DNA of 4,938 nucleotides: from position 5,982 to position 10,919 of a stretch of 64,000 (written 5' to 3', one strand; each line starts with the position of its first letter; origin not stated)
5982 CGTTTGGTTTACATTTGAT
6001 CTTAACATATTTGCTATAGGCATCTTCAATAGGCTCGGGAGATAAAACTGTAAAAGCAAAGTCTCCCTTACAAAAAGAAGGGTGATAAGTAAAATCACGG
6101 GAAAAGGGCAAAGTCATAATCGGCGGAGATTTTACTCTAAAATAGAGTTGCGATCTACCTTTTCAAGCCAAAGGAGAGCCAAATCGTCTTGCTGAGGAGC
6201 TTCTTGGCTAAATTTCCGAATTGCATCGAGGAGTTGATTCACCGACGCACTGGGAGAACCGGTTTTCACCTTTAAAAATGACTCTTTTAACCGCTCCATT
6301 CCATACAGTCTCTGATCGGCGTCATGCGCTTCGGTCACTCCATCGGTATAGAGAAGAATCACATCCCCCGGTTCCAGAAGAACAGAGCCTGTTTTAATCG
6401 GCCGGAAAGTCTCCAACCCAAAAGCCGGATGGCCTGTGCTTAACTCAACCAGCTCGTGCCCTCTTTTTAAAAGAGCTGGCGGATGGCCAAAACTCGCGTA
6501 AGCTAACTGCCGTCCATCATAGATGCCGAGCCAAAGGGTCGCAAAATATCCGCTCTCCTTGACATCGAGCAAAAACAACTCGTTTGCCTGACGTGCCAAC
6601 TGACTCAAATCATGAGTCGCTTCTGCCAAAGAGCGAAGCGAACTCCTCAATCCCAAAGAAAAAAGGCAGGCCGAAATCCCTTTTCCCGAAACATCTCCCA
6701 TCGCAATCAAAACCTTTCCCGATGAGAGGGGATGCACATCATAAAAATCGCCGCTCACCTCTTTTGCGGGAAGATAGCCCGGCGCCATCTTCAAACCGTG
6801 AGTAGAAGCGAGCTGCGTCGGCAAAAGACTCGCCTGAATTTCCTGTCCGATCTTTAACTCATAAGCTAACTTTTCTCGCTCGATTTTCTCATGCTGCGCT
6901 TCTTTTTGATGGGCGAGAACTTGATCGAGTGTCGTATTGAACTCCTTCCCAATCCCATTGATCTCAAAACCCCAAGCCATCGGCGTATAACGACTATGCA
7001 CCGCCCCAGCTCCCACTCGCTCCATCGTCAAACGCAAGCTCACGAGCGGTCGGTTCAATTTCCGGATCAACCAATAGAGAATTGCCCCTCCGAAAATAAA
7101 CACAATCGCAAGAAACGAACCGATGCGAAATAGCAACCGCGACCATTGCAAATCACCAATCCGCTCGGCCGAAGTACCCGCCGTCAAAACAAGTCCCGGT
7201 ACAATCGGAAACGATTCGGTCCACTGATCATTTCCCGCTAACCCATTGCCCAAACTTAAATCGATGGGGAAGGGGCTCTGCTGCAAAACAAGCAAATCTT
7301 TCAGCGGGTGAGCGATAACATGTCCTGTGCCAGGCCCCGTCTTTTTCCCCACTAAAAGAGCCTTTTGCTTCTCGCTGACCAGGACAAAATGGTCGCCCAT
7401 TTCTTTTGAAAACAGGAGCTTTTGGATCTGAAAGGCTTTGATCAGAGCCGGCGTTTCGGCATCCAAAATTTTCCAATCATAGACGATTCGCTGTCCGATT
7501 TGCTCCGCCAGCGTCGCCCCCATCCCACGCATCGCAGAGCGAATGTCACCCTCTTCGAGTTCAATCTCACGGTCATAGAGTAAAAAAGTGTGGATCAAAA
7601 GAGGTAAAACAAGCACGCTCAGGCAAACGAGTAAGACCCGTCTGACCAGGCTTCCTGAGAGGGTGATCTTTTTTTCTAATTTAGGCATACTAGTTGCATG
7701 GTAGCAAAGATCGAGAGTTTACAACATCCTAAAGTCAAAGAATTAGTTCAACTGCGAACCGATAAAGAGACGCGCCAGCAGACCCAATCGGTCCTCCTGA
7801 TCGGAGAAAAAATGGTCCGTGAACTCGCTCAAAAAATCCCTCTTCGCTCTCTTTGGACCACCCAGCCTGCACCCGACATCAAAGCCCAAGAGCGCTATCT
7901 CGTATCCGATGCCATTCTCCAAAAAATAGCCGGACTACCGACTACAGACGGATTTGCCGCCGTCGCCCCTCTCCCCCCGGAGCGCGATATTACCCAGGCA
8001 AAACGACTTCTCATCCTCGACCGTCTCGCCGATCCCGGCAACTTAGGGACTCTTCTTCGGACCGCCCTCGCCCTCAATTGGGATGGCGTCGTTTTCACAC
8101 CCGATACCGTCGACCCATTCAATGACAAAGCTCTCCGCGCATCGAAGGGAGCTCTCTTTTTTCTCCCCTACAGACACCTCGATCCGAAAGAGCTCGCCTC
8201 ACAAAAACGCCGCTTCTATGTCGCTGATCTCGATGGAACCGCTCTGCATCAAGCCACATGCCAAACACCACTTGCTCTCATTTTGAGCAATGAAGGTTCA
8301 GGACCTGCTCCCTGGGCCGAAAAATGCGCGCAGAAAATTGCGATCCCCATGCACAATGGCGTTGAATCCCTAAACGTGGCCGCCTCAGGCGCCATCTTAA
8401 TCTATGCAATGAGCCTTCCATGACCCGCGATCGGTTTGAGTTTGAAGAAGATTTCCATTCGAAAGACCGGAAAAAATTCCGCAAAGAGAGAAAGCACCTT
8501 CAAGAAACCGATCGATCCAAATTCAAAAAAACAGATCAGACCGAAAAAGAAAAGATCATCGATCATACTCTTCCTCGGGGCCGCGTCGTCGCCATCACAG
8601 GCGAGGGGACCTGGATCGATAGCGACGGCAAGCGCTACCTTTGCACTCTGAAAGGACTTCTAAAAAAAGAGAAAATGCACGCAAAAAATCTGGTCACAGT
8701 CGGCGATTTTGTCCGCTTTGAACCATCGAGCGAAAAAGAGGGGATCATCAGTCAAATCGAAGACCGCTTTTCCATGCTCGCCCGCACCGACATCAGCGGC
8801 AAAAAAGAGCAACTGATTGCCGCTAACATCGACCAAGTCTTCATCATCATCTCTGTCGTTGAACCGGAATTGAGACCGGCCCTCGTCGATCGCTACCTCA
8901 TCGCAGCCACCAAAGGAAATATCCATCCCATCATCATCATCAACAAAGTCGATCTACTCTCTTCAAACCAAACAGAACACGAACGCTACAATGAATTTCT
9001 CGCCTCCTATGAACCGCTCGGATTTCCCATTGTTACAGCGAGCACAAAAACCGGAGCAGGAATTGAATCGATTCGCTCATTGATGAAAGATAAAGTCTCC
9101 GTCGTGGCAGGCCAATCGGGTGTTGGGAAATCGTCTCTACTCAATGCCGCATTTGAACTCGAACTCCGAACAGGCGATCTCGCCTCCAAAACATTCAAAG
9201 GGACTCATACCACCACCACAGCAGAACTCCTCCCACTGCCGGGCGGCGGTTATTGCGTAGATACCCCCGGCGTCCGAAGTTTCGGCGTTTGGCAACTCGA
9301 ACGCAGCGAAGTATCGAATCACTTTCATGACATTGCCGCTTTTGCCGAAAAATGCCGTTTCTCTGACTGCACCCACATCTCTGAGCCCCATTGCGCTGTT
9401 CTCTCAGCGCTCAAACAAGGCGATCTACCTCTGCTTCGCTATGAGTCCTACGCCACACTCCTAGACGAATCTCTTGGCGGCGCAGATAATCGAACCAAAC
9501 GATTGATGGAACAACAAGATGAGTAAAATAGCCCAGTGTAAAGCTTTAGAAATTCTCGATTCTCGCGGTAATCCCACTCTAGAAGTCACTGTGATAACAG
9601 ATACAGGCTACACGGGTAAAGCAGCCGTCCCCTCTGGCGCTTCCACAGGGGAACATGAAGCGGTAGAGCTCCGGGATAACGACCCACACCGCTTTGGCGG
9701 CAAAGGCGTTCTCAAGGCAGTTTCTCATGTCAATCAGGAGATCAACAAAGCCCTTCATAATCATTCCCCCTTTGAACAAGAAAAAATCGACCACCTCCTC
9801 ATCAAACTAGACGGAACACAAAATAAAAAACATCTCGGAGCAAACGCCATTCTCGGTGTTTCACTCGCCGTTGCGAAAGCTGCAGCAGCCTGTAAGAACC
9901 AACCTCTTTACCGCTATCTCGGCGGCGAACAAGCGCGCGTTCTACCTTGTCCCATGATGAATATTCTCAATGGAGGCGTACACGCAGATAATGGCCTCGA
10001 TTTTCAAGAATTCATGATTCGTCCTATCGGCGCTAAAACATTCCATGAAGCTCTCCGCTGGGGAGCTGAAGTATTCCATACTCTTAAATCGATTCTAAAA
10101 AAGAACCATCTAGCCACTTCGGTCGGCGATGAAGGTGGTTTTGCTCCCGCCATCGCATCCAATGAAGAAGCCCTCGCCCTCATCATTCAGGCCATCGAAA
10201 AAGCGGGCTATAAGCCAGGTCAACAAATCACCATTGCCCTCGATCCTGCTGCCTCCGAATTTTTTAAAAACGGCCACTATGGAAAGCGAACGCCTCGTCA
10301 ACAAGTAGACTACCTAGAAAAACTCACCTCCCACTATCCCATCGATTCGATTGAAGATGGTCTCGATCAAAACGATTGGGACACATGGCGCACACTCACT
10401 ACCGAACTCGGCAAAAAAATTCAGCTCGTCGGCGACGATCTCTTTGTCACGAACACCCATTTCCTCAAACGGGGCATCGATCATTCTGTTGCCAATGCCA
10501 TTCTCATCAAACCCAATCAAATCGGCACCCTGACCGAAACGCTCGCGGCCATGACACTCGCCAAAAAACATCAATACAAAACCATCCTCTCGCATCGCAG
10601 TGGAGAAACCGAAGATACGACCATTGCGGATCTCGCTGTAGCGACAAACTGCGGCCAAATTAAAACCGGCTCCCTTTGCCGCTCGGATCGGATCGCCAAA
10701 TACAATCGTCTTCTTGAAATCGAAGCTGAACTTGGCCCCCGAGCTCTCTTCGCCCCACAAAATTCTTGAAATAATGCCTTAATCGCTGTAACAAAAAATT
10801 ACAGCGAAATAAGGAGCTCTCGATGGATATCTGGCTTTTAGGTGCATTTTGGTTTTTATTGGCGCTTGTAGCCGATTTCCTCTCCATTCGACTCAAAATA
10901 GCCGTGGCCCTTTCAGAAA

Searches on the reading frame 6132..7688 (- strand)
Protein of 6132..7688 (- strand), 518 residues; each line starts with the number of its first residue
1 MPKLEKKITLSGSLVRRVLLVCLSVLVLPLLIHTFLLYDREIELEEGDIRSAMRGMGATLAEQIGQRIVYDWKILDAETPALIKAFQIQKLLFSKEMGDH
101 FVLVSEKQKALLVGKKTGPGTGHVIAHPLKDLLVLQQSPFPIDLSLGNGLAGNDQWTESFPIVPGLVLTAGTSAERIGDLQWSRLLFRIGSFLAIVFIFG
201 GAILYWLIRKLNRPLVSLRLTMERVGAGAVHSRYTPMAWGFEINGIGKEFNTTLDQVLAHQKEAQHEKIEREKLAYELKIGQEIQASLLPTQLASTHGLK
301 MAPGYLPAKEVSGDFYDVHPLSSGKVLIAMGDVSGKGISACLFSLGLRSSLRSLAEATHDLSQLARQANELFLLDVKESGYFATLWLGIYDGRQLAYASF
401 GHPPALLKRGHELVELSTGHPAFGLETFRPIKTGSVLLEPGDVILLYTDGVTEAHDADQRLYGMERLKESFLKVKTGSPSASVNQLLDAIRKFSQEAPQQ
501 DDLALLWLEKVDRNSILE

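Call 16: search_protein_families(library=pfam, proteins=[window:6132-7688:-], max_evalue=0.00001)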
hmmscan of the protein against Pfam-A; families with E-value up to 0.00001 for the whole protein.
window:6132-7688:- (518 aa): 1 family
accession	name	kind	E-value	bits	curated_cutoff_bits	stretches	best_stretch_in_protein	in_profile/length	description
PF07228.17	SpoIIE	-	9.7e-44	150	25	1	323-509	2-190/192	Stage II sporulation protein E (SpoIIE)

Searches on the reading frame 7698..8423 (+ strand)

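Call 68: search_protein_families(library=pfam, proteins=[window:7698-8423:+], max_evalue=0.01)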
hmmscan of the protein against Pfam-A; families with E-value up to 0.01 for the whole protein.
window:7698-8423:+ (241 aa): 2 families
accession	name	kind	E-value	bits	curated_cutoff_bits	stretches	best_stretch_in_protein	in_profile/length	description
PF00588.24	SpoU_methylase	-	4.9e-28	98.4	29.7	1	104-236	3-142/142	SpoU rRNA Methylase family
PF22435.1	MRM3-like_sub_bind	-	2.8e-06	28.1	27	1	11-88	2-84/84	MRM3-like substrate binding domain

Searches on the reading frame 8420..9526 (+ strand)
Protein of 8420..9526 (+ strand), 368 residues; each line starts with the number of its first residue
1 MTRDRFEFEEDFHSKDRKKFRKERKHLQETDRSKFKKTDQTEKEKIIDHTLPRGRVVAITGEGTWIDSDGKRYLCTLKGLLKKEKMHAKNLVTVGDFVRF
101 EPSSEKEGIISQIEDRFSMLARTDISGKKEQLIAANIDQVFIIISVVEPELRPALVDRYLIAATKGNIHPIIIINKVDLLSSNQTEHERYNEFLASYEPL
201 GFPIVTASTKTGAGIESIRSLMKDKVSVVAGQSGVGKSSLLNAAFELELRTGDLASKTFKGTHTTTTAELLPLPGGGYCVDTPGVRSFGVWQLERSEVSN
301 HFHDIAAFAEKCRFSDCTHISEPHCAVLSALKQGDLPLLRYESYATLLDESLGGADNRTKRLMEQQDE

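Call 16: search_protein_families(library=pfam, proteins=[window:8420-9526:+], max_evalue=0.00001)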
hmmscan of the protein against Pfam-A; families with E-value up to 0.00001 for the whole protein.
window:8420-9526:+ (368 aa): 2 families
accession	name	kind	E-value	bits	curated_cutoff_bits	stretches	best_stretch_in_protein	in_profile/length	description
PF03193.22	RsgA_GTPase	-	2.2e-52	177.8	30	1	113-291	1-174/174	RsgA GTPase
PF16745.11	RsgA_N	-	1.5e-06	28.3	27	1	54-110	2-54/54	RsgA N-terminal domain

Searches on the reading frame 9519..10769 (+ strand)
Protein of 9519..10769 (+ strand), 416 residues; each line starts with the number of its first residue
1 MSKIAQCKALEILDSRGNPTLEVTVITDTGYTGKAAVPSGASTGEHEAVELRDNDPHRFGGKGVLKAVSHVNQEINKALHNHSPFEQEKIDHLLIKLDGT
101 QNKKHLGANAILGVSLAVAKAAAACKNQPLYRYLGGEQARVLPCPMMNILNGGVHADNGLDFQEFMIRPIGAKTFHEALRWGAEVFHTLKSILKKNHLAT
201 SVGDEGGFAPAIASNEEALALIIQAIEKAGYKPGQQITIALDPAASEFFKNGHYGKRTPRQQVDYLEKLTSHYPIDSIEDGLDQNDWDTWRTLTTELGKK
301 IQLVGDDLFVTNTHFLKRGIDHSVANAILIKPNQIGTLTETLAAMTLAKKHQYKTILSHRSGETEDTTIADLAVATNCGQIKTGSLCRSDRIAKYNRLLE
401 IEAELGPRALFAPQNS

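Call 16: search_protein_families(library=pfam, proteins=[window:9519-10769:+], max_evalue=0.00001)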
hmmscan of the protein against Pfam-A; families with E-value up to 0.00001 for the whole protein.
window:9519-10769:+ (416 aa): 2 families
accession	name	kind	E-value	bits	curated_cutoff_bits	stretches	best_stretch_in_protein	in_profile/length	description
PF00113.28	Enolase_C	-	1.4e-121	405.8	21.5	1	140-414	2-290/296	Enolase, C-terminal TIM barrel domain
PF03952.21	Enolase_N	-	1.3e-57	194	35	1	4-134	1-131/131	Enolase, N-terminal domain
